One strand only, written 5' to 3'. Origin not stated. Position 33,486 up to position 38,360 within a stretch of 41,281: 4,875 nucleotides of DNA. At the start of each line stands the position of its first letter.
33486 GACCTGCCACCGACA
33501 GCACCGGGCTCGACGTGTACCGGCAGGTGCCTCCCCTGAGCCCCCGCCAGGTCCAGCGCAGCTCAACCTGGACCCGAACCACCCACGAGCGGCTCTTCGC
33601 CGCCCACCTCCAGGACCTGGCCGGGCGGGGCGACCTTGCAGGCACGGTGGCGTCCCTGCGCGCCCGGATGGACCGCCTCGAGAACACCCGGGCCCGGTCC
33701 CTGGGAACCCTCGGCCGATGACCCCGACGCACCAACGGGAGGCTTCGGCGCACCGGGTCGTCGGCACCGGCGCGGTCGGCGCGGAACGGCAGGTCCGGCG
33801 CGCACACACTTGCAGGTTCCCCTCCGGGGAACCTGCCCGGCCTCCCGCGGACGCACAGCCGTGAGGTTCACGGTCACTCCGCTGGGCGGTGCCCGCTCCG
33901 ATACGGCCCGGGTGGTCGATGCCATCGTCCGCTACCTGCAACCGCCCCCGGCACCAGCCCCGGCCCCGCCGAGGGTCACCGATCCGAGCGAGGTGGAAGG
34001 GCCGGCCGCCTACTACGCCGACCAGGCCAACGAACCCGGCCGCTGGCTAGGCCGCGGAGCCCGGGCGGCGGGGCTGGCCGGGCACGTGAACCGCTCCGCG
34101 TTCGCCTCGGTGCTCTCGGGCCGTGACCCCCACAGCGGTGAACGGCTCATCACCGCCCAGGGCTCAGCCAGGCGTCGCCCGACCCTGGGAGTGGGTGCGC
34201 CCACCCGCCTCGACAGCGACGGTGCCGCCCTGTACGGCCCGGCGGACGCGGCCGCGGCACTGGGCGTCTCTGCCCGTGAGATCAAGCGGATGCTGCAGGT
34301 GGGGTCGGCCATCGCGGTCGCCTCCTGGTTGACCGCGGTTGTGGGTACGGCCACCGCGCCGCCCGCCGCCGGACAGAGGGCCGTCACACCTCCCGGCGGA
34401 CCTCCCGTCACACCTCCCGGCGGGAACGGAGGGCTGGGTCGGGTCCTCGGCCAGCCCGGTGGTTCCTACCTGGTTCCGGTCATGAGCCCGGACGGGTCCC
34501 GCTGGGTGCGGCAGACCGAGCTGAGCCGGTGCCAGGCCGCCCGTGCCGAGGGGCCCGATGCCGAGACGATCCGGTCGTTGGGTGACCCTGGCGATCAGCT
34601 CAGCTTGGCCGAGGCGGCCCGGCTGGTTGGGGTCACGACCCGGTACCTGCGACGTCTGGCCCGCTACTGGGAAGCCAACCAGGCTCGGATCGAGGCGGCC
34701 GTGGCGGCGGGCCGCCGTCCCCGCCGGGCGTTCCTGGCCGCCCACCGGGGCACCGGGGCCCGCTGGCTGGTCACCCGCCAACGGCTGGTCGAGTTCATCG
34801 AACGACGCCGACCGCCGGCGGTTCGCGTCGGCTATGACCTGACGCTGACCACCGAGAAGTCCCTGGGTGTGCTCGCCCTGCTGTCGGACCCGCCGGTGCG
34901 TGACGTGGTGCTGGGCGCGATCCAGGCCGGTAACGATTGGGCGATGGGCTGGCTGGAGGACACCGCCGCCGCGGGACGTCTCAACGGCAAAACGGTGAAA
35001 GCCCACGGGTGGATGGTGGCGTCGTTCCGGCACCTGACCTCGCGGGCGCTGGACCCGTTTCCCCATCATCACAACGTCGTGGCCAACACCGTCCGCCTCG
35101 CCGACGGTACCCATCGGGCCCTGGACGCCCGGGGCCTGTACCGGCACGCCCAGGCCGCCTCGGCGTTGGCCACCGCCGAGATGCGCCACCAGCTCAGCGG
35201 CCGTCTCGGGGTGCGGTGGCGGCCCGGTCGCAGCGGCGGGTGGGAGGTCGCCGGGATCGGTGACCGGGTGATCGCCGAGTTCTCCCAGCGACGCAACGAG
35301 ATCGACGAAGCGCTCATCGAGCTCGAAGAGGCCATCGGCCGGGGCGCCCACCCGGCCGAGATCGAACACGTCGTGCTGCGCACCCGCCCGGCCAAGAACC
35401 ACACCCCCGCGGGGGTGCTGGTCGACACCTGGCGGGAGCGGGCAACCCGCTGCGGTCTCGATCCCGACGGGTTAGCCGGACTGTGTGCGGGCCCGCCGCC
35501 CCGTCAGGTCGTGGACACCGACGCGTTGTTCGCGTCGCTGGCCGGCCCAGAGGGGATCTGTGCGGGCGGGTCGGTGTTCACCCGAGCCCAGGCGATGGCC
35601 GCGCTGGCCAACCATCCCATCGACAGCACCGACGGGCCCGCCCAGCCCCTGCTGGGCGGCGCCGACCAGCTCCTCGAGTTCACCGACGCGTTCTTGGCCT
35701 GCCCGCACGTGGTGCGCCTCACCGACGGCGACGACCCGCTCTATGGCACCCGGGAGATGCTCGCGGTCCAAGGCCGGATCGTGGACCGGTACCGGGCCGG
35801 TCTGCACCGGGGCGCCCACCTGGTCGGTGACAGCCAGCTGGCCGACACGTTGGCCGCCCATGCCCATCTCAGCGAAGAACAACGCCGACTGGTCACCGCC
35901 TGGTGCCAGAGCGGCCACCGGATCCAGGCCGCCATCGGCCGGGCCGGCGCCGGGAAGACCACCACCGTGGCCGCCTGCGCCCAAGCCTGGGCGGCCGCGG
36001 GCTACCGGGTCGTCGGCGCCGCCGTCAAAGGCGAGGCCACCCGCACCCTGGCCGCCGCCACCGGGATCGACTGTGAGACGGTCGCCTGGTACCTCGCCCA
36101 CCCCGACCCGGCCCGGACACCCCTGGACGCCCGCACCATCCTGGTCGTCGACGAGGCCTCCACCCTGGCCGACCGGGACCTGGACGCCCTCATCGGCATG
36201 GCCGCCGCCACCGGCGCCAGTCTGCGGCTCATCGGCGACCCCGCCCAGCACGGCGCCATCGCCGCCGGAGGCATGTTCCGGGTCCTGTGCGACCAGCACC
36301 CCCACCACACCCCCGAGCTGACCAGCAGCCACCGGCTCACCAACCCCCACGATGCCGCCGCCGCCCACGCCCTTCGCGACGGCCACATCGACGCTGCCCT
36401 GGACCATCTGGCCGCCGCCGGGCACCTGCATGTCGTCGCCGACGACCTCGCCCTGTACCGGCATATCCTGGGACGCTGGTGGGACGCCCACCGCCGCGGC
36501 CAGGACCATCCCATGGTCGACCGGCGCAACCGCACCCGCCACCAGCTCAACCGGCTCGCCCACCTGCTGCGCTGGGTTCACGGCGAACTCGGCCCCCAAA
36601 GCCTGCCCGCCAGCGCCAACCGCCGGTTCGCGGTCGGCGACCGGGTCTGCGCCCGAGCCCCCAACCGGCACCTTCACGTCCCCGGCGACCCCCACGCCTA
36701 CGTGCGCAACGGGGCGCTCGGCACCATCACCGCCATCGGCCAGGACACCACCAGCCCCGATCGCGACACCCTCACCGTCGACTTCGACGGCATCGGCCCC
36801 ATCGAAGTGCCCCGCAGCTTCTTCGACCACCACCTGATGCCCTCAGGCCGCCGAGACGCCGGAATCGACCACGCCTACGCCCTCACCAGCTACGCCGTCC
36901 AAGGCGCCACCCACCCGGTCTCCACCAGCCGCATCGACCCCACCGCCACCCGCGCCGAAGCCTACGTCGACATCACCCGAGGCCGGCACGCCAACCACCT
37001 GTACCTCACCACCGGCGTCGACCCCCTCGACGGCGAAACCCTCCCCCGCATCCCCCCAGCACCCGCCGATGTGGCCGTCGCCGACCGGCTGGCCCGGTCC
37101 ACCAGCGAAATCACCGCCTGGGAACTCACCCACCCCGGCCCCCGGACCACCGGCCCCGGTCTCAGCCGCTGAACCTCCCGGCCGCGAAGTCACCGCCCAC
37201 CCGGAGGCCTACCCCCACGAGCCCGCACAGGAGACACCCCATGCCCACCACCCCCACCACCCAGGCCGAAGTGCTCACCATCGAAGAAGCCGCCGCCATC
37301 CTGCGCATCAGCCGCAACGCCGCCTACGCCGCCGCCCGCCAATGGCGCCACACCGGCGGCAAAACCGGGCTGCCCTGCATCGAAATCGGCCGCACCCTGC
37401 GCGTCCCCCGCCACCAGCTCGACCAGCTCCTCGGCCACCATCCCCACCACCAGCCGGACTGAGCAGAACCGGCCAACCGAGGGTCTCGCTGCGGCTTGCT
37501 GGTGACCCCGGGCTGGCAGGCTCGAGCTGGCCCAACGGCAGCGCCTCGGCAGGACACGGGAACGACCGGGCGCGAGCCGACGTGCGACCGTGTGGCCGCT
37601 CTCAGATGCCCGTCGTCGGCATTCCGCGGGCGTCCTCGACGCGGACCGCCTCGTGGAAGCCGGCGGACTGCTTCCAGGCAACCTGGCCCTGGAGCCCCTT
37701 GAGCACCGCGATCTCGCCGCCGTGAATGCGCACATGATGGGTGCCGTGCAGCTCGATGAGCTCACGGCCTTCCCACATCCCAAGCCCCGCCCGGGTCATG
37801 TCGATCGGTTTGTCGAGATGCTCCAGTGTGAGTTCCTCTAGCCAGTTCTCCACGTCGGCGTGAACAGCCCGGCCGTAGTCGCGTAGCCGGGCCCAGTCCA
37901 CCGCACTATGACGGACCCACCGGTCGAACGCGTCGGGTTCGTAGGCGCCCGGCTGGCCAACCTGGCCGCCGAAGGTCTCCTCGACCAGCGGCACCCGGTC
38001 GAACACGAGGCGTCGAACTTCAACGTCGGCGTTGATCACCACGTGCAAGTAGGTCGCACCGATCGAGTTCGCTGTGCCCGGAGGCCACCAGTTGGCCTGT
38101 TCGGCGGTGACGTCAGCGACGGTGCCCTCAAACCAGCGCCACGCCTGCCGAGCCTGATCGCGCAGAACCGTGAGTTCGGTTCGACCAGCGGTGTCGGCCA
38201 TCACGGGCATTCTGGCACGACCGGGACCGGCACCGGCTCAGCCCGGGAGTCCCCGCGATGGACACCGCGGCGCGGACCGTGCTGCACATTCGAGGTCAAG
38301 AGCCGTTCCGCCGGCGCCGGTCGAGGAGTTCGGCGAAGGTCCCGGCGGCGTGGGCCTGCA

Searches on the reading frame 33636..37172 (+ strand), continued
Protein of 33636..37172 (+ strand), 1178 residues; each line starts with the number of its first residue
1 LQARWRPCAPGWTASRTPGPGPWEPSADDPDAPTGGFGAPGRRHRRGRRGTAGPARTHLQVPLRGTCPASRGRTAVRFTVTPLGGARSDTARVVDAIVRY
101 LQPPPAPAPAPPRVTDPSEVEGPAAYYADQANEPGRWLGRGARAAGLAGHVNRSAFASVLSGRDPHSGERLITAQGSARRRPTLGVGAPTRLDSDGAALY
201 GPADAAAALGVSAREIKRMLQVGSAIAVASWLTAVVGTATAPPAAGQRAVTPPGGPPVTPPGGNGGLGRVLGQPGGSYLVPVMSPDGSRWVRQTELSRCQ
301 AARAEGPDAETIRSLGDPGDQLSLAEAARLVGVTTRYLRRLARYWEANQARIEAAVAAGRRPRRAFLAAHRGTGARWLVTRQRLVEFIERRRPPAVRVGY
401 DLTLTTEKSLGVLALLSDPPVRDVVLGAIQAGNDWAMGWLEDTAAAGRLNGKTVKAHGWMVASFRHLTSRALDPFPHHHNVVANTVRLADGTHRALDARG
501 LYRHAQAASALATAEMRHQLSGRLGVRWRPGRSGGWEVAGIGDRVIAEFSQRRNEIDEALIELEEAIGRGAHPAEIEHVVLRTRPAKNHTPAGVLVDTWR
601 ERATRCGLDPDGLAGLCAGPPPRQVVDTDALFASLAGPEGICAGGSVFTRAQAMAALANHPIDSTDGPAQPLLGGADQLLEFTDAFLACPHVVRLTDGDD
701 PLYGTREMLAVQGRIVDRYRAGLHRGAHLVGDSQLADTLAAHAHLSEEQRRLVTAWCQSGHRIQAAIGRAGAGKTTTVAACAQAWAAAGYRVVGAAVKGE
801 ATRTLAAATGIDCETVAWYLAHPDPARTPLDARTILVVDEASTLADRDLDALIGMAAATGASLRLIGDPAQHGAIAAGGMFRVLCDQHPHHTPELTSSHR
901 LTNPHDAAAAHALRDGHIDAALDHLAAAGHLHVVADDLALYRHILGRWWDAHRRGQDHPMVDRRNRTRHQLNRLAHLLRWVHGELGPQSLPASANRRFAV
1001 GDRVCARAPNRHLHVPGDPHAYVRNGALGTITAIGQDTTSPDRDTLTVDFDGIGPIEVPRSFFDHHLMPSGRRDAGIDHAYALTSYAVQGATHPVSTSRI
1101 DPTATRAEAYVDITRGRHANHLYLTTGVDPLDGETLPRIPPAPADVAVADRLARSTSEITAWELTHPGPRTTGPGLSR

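Call 27: find_related_loci(query=A1, collection=genome_contigs, flank=10000)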
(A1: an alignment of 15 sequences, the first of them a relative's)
Query A1 (1178 aa) in genome_contigs; peptide patterns used: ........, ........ (x = any residue, [..] = any of these).
134 stretches matched a pattern; 88 encode a relative of the query (tblastn E <= 1e-3); the best 80 are kept; 79 distinct loci.
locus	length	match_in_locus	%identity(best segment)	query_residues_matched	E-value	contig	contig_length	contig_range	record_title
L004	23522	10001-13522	67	4-1171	0e+0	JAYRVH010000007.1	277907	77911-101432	MAG: Acidimicrobiales bacterium isolate NJ_NJASGE3bin.16 k141_103509, whole genome shotgun sequence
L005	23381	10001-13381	69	51-1167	0e+0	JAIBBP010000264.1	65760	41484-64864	MAG: Microthrixaceae bacterium isolate SSF14 UP4B101214_NODE_248_length_65760_cov_12.396051, whole genome shotgun sequen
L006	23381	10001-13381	68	51-1167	0e+0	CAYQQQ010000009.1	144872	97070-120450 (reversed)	MAG TPA_asm: uncultured Microthrixaceae bacterium isolate SRP292972_co1_121 genome assembly, contig: NODE_136_length_144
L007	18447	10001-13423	67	26-1170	0e+0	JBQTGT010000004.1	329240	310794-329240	MAG: Actinomycetota bacterium isolate SAR205 c_000000213778, whole genome shotgun sequence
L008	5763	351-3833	65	22-1171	0e+0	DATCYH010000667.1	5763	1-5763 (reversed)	MAG TPA_asm: Nocardioides sp. isolate SMAG_U7460 k141_5170, whole genome shotgun sequence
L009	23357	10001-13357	68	48-1167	0e+0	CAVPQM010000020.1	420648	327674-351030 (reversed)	MAG: uncultured Actinomycetota bacterium isolate MFD10113.bin.2.21 genome assembly, contig: contig_4288, whole genome sh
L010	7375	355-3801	65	25-1178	0e+0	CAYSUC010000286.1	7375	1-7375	MAG TPA_asm: uncultured Planctomycetaceae bacterium isolate SRP173033_co1_65 genome assembly, contig: NODE_25951_length_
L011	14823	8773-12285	64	10-1166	0e+0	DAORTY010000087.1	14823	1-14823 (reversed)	MAG TPA_asm: Ilumatobacteraceae bacterium isolate AMR_MDS_5279 NODE_3855_length_14823_cov_10.596831, whole genome shotgu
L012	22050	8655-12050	65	25-1167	0e+0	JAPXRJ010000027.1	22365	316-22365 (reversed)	MAG: Microthrixaceae bacterium isolate binned_ad_9.119 NODE_2806_length_22365_cov_4.453548, whole genome shotgun sequenc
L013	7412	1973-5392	65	54-1175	0e+0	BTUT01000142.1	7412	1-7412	MAG: Acidimicrobiia bacterium AMX-MBFR-46 DNA, sequence142, whole genome shotgun sequence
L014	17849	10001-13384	65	42-1177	0e+0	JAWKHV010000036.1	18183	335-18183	MAG: Ilumatobacteraceae bacterium isolate ABC2.100 ABC2.100.fa-36, whole genome shotgun sequence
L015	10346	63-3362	64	54-1177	0e+0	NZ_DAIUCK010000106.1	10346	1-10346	MAG: Rhabdothermincola sp. isolate CTOTU10739 NODE_933_length_10346_cov_17.322320, whole genome shotgun sequence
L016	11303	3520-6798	63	51-1167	0e+0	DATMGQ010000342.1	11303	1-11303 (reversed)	MAG TPA_asm: Acidimicrobiales bacterium isolate SMAG_U13493 k141_12189, whole genome shotgun sequence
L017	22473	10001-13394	65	48-1167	0e+0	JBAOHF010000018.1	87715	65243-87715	MAG: Nocardioides sp. isolate AS_Ams2_Bin10 np1-np2_contig_19321, whole genome shotgun sequence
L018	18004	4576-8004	62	15-1176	0e+0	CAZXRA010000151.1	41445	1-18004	MAG TPA_asm: uncultured Iamiaceae bacterium isolate binchicken_co31_422 genome assembly, contig: k141_3274678, whole gen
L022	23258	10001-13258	55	62-1164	0e+0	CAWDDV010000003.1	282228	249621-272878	MAG: uncultured Acidimicrobiia bacterium isolate MFD04935.bin.3.53 genome assembly, contig: contig_15883, whole genome s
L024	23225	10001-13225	55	76-1174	0e+0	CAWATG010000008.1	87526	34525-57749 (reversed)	MAG: uncultured Acidimicrobiia bacterium isolate MFD09730.bin.1.101 genome assembly, contig: contig_40156, whole genome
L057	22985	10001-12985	51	73-1164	0e+0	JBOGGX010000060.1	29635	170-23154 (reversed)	MAG: Acidimicrobiales bacterium isolate M3-S_metabat2.bin.245_sub k127_3248861, whole genome shotgun sequence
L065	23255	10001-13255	40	68-1164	0e+0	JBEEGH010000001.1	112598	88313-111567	MAG: Acidimicrobiaceae bacterium isolate BP_82 scaffold_2759377, whole genome shotgun sequence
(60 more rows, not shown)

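Call 36: search_protein_families(library=pfam, proteins=[L022:2-1105:-, L022:1102-4236:-, L022:4185-6179:-, L022:6600-8363:-, L024:1743-3083:-, L024:3631-4596:-, L024:4991-7213:+, L024:7491-8777:+, L065:5758-7893:-, L065:1218-2675:+], max_evalue=0.001)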
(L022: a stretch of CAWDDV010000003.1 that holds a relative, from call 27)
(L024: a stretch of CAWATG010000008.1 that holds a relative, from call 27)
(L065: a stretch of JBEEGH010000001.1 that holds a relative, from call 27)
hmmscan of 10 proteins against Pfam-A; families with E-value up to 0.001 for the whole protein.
L022:2-1105:- (368 aa): 0 families

L022:1102-4236:- (1044 aa): 1 family
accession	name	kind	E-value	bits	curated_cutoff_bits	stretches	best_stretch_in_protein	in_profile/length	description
PF00271.37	Helicase_C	-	3.3e-07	31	23.5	1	795-877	33-109/110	Helicase conserved C-terminal domain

L022:4185-6179:- (664 aa): 0 families

L022:6600-8363:- (587 aa): 2 families
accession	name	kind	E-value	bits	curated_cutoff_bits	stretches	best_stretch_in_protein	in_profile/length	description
PF00145.23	DNA_methylase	-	6.3e-49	167.6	22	1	76-421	2-321/324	C-5 cytosine-specific DNA methylase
PF03852.21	Vsr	-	7.2e-15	55.1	27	1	462-521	12-69/74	DNA mismatch endonuclease Vsr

L024:1743-3083:- (446 aa): 2 families
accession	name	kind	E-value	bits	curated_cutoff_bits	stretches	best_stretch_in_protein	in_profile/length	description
PF04055.27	Radical_SAM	-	2.6e-20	73.7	29.5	1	60-228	1-159/166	Radical SAM superfamily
PF06969.22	HemN_C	-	0.00077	19.9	24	1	360-420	2-65/67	HemN C-terminal domain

L024:3631-4596:- (321 aa): 2 families
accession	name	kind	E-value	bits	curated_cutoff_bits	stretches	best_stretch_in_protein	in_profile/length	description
PF13238.12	AAA_18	-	1.3e-05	26.1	29.4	1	156-265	1-104/128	AAA domain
PF13189.12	Cytidylate_kin2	-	8.3e-05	23.3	28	0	155-296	1-150/176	Cytidylate kinase-like family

L024:4991-7213:+ (740 aa): 7 families
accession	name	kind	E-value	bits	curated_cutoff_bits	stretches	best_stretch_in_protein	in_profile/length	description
PF04851.21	ResIII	-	4e-26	92.3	22.5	1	139-308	3-164/164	Type III restriction enzyme, res subunit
PF00271.37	Helicase_C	-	3.1e-15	56.8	23.5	1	399-497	11-109/110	Helicase conserved C-terminal domain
PF00376.29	MerR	-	3.7e-12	46.3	28.2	1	66-102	2-38/38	MerR family regulatory protein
PF13411.12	MerR_1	-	2.1e-09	37.8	21.6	1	65-108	2-44/69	MerR HTH family regulatory protein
PF12728.13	HTH_17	-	2.3e-09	37.8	27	1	63-110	1-46/51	Helix-turn-helix domain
PF18766.7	SWI2_SNF2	-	8e-06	26.1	26.7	1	244-337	92-189/221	SWI2/SNF2 ATPase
PF00270.35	DEAD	-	5.8e-05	23.3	26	1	158-308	13-162/167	DEAD/DEAH box helicase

L024:7491-8777:+ (428 aa): 0 families

L065:5758-7893:- (711 aa): 4 families
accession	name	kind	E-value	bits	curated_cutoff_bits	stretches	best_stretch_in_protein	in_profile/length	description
PF00239.26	Resolvase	-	7e-25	88.3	23.3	1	27-173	3-144/145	Resolvase, N terminal domain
PF18780.6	HNH_repeat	-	4.6e-10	40.1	26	1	581-636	2-53/54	Homing endonuclease associated repeat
PF13408.12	Zn_ribbon_recom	-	1.8e-08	35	25.3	1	292-345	1-57/58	Recombinase zinc beta ribbon domain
PF07508.19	Recombinase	-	2.7e-07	31.2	21.1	1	194-274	3-96/102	Recombinase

L065:1218-2675:+ (485 aa): 1 family
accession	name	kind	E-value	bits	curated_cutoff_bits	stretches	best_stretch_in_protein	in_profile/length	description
PF01734.28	Patatin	-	9.5e-11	42.7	27.7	2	12-64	2-52/191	Patatin-like phospholipase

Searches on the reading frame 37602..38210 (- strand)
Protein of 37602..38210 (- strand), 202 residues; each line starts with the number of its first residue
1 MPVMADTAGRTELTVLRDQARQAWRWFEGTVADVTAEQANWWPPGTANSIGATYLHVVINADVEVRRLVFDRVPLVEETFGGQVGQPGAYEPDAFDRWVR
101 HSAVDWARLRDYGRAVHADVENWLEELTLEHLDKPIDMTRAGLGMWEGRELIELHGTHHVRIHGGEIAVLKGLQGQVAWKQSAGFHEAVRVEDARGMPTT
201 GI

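Call 9: search_protein_families(library=pfam, proteins=[window:37602-38210:-], max_evalue=0.01)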
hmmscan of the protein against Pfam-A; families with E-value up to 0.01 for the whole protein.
window:37602-38210:- (202 aa): 1 family
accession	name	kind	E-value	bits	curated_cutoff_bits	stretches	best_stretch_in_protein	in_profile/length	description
PF12867.12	DinB_2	-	2.9e-12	47.6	24.8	1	19-167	1-128/128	DinB superfamily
